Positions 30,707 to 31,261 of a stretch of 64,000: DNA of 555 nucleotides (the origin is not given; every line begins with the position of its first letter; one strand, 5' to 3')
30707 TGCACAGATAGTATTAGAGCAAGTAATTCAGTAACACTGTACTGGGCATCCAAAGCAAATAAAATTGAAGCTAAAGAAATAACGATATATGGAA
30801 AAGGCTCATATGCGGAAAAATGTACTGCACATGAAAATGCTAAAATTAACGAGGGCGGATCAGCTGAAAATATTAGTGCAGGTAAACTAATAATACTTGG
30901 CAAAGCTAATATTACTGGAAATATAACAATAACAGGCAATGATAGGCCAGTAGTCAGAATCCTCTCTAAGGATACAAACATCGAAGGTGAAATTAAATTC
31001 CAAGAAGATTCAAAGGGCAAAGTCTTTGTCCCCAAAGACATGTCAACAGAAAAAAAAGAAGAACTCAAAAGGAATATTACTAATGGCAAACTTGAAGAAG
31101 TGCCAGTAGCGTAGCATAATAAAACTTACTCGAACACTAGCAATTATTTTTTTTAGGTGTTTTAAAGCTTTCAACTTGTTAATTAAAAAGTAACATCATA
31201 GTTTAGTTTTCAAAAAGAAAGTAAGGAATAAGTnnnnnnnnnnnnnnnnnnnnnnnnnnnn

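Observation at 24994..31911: Tandem array of five paralogous beta-helix-repeat proteins (sixth copy at 13165-14880) with a three-part architecture I cannot assign to a described family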

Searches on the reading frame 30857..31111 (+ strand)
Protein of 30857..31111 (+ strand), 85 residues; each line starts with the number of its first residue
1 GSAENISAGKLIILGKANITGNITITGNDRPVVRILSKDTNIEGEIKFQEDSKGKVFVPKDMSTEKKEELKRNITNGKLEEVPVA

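Call 26: search_protein_representatives(alignment_id=A2)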
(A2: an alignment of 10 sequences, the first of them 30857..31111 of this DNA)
Query: 10 sequences, 84 profile positions. Proteins with E-value up to 0.001 (for the whole library): 27; up to 1e-10: 9; up to 1e-30: 4. The best 27 are listed.
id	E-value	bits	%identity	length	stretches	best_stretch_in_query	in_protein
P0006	3.6e-72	254.7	-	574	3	2-82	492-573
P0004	2.1e-46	172.2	-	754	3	2-81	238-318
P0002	5.1e-43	161.3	-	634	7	2-82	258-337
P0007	3.8e-34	132.9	-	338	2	2-81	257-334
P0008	1.8e-27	111.5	-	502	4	3-82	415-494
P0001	5.2e-25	103.6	-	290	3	2-81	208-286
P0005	3.6e-21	91.3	-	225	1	1-83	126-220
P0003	1.5e-20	89.4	-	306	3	2-81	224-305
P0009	7.5e-16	74.3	-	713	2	1-82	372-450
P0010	5.4e-10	55.5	-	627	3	1-83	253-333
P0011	8.6e-10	54.8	-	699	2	2-82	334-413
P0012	9.1e-10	54.8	-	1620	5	13-39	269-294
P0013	1.5e-09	54.0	-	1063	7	31-81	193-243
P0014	6.9e-09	51.9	-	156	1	2-81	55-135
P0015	4.9e-07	46.0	-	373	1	1-79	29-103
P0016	1.2e-06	44.7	-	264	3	10-81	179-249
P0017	2.2e-06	43.9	-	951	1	2-82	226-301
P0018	1.6e-05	41.2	-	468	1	2-80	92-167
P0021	6.2e-05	39.3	-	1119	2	2-81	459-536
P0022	6.6e-05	39.2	-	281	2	11-80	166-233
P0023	2.0e-04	37.6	-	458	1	3-82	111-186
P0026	7.9e-04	35.7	-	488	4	2-81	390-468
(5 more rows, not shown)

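Call 30: find_homologous_proteins(query=A3, max_evalue=0.01)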
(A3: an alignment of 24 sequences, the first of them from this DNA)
Query A3 (24 sequences): 296 candidates shared short words with the query, none scored E <= 0.01.

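Call 44: search_protein_families(library=pfam, proteins=[P0009, P0010, P0011, P0015, P0018, P0023, P0017, P0021, P0008, P0026], max_evalue=0.01)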
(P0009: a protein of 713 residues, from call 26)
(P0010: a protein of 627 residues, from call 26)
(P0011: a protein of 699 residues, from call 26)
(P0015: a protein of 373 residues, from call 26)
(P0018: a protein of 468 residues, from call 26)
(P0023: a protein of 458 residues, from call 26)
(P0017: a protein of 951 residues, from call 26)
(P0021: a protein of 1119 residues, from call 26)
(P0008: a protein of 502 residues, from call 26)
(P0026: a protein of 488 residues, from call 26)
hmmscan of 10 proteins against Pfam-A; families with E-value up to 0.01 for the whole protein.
P0009 (713 aa): 13 families
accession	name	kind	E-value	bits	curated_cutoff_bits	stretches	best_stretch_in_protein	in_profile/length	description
PF00004.35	AAA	-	1.2e-30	107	21.2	1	494-624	1-130/131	ATPase family associated with various cellular activities (AAA)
PF17862.7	AAA_lid_3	-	7.3e-06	25.9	27.2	1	647-687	1-41/45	AAA+ lid domain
PF13401.12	AAA_22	-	5.5e-05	23.9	27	1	494-532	8-49/130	AAA domain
PF00910.28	RNA_helicase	-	9.5e-05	23.3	21.5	1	494-563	1-62/105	RNA helicase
PF13238.12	AAA_18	-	0.00018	22.4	29.4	1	494-538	1-27/128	AAA domain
PF13173.12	AAA_14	-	0.00018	22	27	1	494-605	5-103/129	AAA domain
PF09336.16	Vps4_C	-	0.00039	20.8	21.3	1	677-707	24-53/61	Vps4 C terminal oligomerisation domain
PF13191.12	AAA_16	-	0.00091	20.2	32.6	1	492-552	25-87/167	AAA ATPase domain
PF07728.20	AAA_5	-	0.00092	19.7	22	1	494-605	2-125/139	AAA domain (dynein-related subfamily)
PF05496.18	RuvB_N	-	0.0012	19.1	27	1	490-561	32-95/159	Holliday junction DNA helicase RuvB P-loop domain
PF13207.12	AAA_17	-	0.007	17.1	27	0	497-516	1-20/136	AAA domain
PF13521.12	AAA_28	-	0.0072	17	27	0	494-521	2-29/164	AAA domain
PF01057.23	Parvo_NS1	-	0.0085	15.6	20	0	492-518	114-140/271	Parvovirus non-structural protein NS1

P0010 (627 aa): 16 families
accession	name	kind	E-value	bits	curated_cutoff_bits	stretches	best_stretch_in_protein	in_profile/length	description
PF00004.35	AAA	-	8.9e-35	120.4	21.2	1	405-536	2-130/131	ATPase family associated with various cellular activities (AAA)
PF17862.7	AAA_lid_3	-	7e-08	32.3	27.2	1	560-596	1-37/45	AAA+ lid domain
PF07728.20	AAA_5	-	4.6e-06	27.1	22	1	404-520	2-132/139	AAA domain (dynein-related subfamily)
PF13191.12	AAA_16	-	4.2e-05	24.5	32.6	1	401-503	24-128/167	AAA ATPase domain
PF13401.12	AAA_22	-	6.1e-05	23.8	27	1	405-451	9-56/130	AAA domain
PF05496.18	RuvB_N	-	6.1e-05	23.3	27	1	399-476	31-100/159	Holliday junction DNA helicase RuvB P-loop domain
PF07724.20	AAA_2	-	0.00019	22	27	1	403-499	5-98/166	AAA domain (Cdc48 subfamily)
PF13521.12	AAA_28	-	0.0003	21.5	27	1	405-448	3-46/164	AAA domain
PF13173.12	AAA_14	-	0.00039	20.9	27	1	405-490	6-75/129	AAA domain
PF00910.28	RNA_helicase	-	0.00078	20.3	21.5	1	405-458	2-48/105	RNA helicase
PF01637.24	ATPase_2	-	0.0021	18.4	33.2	1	404-511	23-116/225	ATPase domain predominantly from Archaea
PF01057.23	Parvo_NS1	-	0.0021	17.5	20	0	403-428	115-140/271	Parvovirus non-structural protein NS1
PF13238.12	AAA_18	-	0.0049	17.8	29.4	0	405-431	2-25/128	AAA domain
PF01695.23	IstB_IS21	-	0.0062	16.5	24.1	0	404-468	95-161/238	IstB-like ATP binding protein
PF13207.12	AAA_17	-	0.0078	16.9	27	0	407-432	1-26/136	AAA domain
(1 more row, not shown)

P0011 (699 aa): 10 families
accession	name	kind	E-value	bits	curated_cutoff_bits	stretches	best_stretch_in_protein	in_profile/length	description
PF00004.35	AAA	-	1e-32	113.8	21.2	1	481-611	2-131/131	ATPase family associated with various cellular activities (AAA)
PF07728.20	AAA_5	-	3e-06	27.7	22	1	480-599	2-137/139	AAA domain (dynein-related subfamily)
PF07724.20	AAA_2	-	3.8e-05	24.2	27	1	480-628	6-162/166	AAA domain (Cdc48 subfamily)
PF13173.12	AAA_14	-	4e-05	24.1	27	1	481-560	6-75/129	AAA domain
PF05496.18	RuvB_N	-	0.00064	20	27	1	477-554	33-102/159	Holliday junction DNA helicase RuvB P-loop domain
PF13191.12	AAA_16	-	0.0013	19.7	32.6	1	478-574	25-127/167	AAA ATPase domain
PF13401.12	AAA_22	-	0.0017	19.1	27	0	481-512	9-43/130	AAA domain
PF13671.12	AAA_33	-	0.0025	18.6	27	0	481-506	3-28/143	AAA domain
PF00910.28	RNA_helicase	-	0.0026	18.7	21.5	1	481-548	2-61/105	RNA helicase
PF13207.12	AAA_17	-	0.0091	16.7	27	0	483-511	1-27/136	AAA domain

P0015 (373 aa): 14 families
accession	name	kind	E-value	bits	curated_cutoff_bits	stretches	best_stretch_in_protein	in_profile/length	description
PF00004.35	AAA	-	2e-32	112.8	21.2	1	150-282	1-130/131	ATPase family associated with various cellular activities (AAA)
PF07728.20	AAA_5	-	5.9e-09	36.5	22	1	150-264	2-126/139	AAA domain (dynein-related subfamily)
PF13401.12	AAA_22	-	8.2e-06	26.6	27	1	150-224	8-97/130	AAA domain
PF13191.12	AAA_16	-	1.7e-05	25.8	32.6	1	148-241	25-123/167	AAA ATPase domain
PF17862.7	AAA_lid_3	-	2.8e-05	24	27.2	1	307-341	2-36/45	AAA+ lid domain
PF13173.12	AAA_14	-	4.5e-05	23.9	27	1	150-260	5-99/129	AAA domain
PF13207.12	AAA_17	-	0.00029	21.5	27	1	153-274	1-125/136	AAA domain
PF13521.12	AAA_28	-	0.00037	21.2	27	1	151-197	3-49/164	AAA domain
PF05496.18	RuvB_N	-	0.0005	20.3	27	1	145-220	31-98/159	Holliday junction DNA helicase RuvB P-loop domain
PF01637.24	ATPase_2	-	0.00067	20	33.2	1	149-255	22-114/225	ATPase domain predominantly from Archaea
PF00910.28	RNA_helicase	-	0.0021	18.9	21.5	1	151-178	2-38/105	RNA helicase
PF00308.24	Bac_DnaA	-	0.0038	17.9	23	0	147-222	34-113/162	Bacterial DnaA ATPAse domain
PF03215.21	Rad17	-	0.0051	17.2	23.8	0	150-173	48-71/186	Rad17 P-loop domain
PF13481.12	AAA_25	-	0.0079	16.3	27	0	150-169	36-55/195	AAA domain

P0018 (468 aa): 17 families
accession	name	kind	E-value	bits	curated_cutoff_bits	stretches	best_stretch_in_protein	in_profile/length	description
PF00004.35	AAA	-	3e-34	118.7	21.2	1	247-378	1-129/131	ATPase family associated with various cellular activities (AAA)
PF05496.18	RuvB_N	-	1.4e-06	28.6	27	1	209-318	6-99/159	Holliday junction DNA helicase RuvB P-loop domain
PF17862.7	AAA_lid_3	-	1.8e-06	27.9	27.2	1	402-444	1-44/45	AAA+ lid domain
PF07728.20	AAA_5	-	2.2e-06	28.2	22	1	247-318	2-81/139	AAA domain (dynein-related subfamily)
PF07724.20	AAA_2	-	2.1e-05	25.1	27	1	243-359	2-126/166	AAA domain (Cdc48 subfamily)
PF13173.12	AAA_14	-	7.2e-05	23.2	27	1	247-315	5-74/129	AAA domain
PF13401.12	AAA_22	-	0.00016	22.4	27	0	247-275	8-39/130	AAA domain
PF13191.12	AAA_16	-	0.00055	20.9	32.6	1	245-285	25-67/167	AAA ATPase domain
PF00910.28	RNA_helicase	-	0.00065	20.6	21.5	1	247-273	1-27/105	RNA helicase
PF13479.12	AAA_24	-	0.00093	19.5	27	0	247-364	5-138/195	AAA domain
PF13207.12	AAA_17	-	0.00096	19.9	27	1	250-273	1-24/136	AAA domain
PF13521.12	AAA_28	-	0.0013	19.4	27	1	247-273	2-28/164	AAA domain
PF01057.23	Parvo_NS1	-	0.0021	17.5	20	1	241-267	110-136/271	Parvovirus non-structural protein NS1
PF13238.12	AAA_18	-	0.0027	18.6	29.4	0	247-291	1-38/128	AAA domain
PF20720.3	nSTAND3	-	0.0027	17.9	27.2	0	240-270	13-43/155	Novel STAND NTPase 3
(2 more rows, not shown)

P0023 (458 aa): 13 families
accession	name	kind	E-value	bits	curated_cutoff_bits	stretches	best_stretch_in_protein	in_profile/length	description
PF00004.35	AAA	-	1.2e-31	110.3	21.2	1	230-362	1-130/131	ATPase family associated with various cellular activities (AAA)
PF07728.20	AAA_5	-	4.4e-07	30.4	22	1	230-351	2-137/139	AAA domain (dynein-related subfamily)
PF05496.18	RuvB_N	-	1e-06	29.1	27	1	193-260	7-66/159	Holliday junction DNA helicase RuvB P-loop domain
PF20720.3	nSTAND3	-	3.9e-05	23.9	27.2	1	228-339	18-110/155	Novel STAND NTPase 3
PF13401.12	AAA_22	-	4.2e-05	24.3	27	0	230-259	8-40/130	AAA domain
PF13173.12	AAA_14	-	0.00018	21.9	27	1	230-298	5-74/129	AAA domain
PF13238.12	AAA_18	-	0.00084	20.2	29.4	1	230-257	1-25/128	AAA domain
PF13207.12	AAA_17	-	0.00091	20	27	1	233-261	1-27/136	AAA domain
PF00910.28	RNA_helicase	-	0.0015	19.4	21.5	1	230-261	1-32/105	RNA helicase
PF13191.12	AAA_16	-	0.0021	19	32.6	0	228-252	25-49/167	AAA ATPase domain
PF13521.12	AAA_28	-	0.004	17.8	27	0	230-254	2-26/164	AAA domain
PF24883.2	NPHP3_N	-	0.0069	17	24.8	0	230-252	25-47/164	Nephrocystin 3, N-terminal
PF13671.12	AAA_33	-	0.0071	17.1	27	0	230-253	2-25/143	AAA domain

P0017 (951 aa): 0 families

P0021 (1119 aa): 0 families

P0008 (502 aa): 0 families

P0026 (488 aa): 2 families
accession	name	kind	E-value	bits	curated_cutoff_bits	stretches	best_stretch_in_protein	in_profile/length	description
PF04519.19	Bactofilin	-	0.00059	20.5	27.9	1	95-156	31-91/98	Polymer-forming cytoskeletal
PF18291.6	HU-HIG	-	0.0011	19.4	26.2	0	225-311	36-121/125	HU domain fused to wHTH, Ig, or Glycine-rich motif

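Call 46: list_cluster_members(proteins=[P0007, P0008, P0026, P0022, P0016, P0009, P0011, P0010, P0017, P0021])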
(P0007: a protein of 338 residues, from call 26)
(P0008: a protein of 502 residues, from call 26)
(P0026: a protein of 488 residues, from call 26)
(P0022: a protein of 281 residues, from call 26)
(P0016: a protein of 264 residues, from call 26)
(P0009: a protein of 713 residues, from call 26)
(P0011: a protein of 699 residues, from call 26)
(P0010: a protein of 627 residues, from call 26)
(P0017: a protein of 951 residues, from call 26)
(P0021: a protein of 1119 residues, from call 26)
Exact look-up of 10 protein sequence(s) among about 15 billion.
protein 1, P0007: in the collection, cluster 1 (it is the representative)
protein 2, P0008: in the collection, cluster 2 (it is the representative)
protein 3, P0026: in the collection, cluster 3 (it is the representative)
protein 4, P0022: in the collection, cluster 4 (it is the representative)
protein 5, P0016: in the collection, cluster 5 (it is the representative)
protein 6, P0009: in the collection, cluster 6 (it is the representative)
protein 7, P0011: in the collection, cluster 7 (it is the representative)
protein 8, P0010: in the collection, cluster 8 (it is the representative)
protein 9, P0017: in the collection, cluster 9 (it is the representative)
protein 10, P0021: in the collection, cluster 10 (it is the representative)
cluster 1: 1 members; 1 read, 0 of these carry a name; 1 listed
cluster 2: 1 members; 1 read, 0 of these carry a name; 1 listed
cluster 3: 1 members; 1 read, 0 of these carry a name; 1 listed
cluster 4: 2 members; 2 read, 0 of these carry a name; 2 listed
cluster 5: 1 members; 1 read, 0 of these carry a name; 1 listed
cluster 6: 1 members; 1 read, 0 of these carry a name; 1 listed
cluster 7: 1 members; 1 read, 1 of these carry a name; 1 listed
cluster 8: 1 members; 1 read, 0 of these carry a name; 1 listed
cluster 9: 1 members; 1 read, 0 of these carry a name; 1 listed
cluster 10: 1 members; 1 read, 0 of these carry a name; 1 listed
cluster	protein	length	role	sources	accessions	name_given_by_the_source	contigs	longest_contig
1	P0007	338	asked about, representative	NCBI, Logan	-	-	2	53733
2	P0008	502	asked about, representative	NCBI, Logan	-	-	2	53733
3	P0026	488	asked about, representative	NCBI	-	-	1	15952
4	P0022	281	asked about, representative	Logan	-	-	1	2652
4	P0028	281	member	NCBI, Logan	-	-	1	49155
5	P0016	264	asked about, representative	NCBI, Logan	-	-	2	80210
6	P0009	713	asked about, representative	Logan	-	-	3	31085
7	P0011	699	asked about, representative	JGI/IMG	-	ATP-dependent 26S proteasome regulatory subunit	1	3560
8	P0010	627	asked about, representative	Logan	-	-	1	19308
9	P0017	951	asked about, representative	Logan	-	-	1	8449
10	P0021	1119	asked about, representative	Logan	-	-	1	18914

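Call 47: find_related_loci(query=P0008, collection=genome_contigs, flank=10000)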
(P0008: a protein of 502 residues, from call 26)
Query P0008 (502 aa) in genome_contigs; peptide patterns used: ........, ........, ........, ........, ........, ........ (x = any residue, [..] = any of these).
39 stretches matched a pattern; 1 encode a relative of the query (tblastn E <= 1e-3); 1 distinct loci.
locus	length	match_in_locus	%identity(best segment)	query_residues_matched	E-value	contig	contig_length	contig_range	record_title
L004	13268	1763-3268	100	1-502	0e+0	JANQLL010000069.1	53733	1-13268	MAG: Candidatus Gastranaerophilales bacterium isolate PL25a_bin.58 k99_1467448, whole genome shotgun sequence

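Call 50: find_encoding_contigs(protein=P0016, flank=10000, max_places=4)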
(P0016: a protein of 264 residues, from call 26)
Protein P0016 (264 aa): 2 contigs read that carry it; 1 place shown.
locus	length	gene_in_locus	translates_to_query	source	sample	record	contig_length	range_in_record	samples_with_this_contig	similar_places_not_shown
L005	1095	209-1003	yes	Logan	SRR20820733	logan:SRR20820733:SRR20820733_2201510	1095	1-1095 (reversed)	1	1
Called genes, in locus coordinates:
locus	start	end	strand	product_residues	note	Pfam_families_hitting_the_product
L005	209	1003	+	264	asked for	-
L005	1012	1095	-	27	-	?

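Call 51: find_encoding_contigs(protein=P0009, flank=10000, max_places=3)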
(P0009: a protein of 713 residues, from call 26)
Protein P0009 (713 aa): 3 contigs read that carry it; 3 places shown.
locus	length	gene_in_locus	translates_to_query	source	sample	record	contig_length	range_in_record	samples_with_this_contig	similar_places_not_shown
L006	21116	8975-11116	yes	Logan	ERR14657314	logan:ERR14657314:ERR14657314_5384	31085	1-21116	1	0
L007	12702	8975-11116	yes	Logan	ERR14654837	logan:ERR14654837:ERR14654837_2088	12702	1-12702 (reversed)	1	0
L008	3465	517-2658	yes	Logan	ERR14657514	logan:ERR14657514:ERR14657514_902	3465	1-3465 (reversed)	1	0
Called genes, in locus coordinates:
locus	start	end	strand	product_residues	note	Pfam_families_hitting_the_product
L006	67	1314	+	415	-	PF06838:Met_gamma_lyase, PF01053:Cys_Met_Meta_PP (weak)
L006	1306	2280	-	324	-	PF04055:Radical_SAM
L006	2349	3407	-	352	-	PF02463:SMC_N, PF03215:Rad17 (weak), PF00005:ABC_tran, PF13304:AAA_21 (faint), PF17912:OB_MalK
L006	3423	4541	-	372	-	PF00512:HisKA, PF02518:HATPase_c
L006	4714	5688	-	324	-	PF00140:Sigma70_r1_2, PF04542:Sigma70_r2, PF04539:Sigma70_r3, PF04545:Sigma70_r4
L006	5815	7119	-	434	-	PF02885:Glycos_trans_3N, PF00591:Glycos_transf_3, PF07831:PYNP_C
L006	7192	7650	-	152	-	PF03938:OmpH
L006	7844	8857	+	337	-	PF18152:DAHP_snth_FXD, PF00793:DAHP_synth_1, PF03102:NeuB (weak)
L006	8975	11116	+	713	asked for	PF00004:AAA, PF17862:AAA_lid_3 (weak)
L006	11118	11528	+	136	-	-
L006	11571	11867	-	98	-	PF00216:Bac_DNA_binding, PF18291:HU-HIG (weak)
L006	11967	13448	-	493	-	PF01336:tRNA_anti-codon, PF00152:tRNA-synt_2, PF01409:tRNA-synt_2d (faint)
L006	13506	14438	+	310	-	PF01564:Spermine_synth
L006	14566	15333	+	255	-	PF20560:MotA_N, PF01618:MotA_ExbB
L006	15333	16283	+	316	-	PF13677:MotB_plug, PF00691:OmpA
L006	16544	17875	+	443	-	PF00009:GTP_EFTU (weak), PF01926:MMR_HSR1, PF02421:FeoB_N, PF00009:GTP_EFTU, PF01926:MMR_HSR1, PF02421:FeoB_N, PF04548:AIG1 (weak), PF14714:KH_dom-like, +7 more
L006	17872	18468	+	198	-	PF02660:G3P_acyltransf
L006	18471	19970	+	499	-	PF00390:malic, PF03949:Malic_M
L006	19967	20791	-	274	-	PF04542:Sigma70_r2, PF04539:Sigma70_r3, PF08281:Sigma70_r4_2, PF04545:Sigma70_r4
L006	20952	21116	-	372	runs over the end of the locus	PF09989:DUF2229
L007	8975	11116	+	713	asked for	PF00004:AAA, PF17862:AAA_lid_3 (weak)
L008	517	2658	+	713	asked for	PF00004:AAA, PF17862:AAA_lid_3 (weak)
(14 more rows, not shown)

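Call 52: find_encoding_contigs(protein=P0010, flank=10000, max_places=3)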
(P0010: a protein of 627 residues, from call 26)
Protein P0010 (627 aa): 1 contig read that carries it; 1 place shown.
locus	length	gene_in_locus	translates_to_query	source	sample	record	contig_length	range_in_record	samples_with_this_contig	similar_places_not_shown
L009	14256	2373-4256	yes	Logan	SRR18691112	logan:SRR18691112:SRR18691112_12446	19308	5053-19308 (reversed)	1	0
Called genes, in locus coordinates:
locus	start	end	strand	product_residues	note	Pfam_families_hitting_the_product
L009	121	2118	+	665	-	PF00580:UvrD-helicase, PF13245:AAA_19, PF13604:AAA_30 (faint), PF01443:Viral_helicase1 (faint), PF13361:UvrD_C, PF13538:UvrD_C_2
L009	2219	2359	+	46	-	-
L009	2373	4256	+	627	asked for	PF00004:AAA, PF07728:AAA_5 (faint), PF17862:AAA_lid_3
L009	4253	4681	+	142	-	-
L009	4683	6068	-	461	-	PF11638:DnaA_N (weak), PF01695:IstB_IS21, PF00308:Bac_DnaA, PF00004:AAA, PF08299:Bac_DnaA_C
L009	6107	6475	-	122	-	-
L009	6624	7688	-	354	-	PF01075:Glyco_transf_9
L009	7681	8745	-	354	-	PF02606:LpxK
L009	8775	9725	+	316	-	PF01435:Peptidase_M48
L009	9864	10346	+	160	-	-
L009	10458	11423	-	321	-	PF00005:ABC_tran, PF13304:AAA_21 (weak), PF08352:oligo_HPY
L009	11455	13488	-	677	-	PF07719:TPR_2 (faint), PF13525:YfiO (faint), PF14559:TPR_19 (faint), PF13174:TPR_6 (weak), PF13428:TPR_14 (faint), PF13174:TPR_6 (weak), PF01464:SLT, PF27553:SLT_superhelical (faint)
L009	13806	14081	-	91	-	PF13560:HTH_31 (weak), PF12844:HTH_19 (weak), PF13443:HTH_26, PF01381:HTH_3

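Call 53: find_encoding_contigs(protein=P0028, flank=10000, max_places=3)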
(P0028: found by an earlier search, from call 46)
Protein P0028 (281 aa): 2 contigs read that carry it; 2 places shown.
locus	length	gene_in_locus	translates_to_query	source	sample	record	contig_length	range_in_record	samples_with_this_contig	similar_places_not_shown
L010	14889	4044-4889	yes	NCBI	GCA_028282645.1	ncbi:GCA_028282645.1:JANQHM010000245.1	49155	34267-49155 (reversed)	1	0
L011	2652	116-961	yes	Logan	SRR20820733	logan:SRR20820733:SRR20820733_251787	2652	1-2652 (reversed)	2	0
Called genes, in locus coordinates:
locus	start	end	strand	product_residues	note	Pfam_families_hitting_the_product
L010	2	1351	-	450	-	?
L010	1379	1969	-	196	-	-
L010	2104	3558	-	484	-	PF11741:AMIN (weak)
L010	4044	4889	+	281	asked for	-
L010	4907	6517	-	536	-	-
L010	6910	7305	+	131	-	-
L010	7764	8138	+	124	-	-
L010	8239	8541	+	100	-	-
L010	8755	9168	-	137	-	PF00072:Response_reg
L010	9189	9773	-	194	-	PF00072:Response_reg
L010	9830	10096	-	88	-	-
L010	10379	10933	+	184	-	-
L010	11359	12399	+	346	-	PF00579:tRNA-synt_1b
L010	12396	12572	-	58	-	-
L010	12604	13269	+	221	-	PF13646:HEAT_2 (faint), PF02985:HEAT (faint)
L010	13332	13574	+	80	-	-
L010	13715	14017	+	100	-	-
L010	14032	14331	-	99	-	-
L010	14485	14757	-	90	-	-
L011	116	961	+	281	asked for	-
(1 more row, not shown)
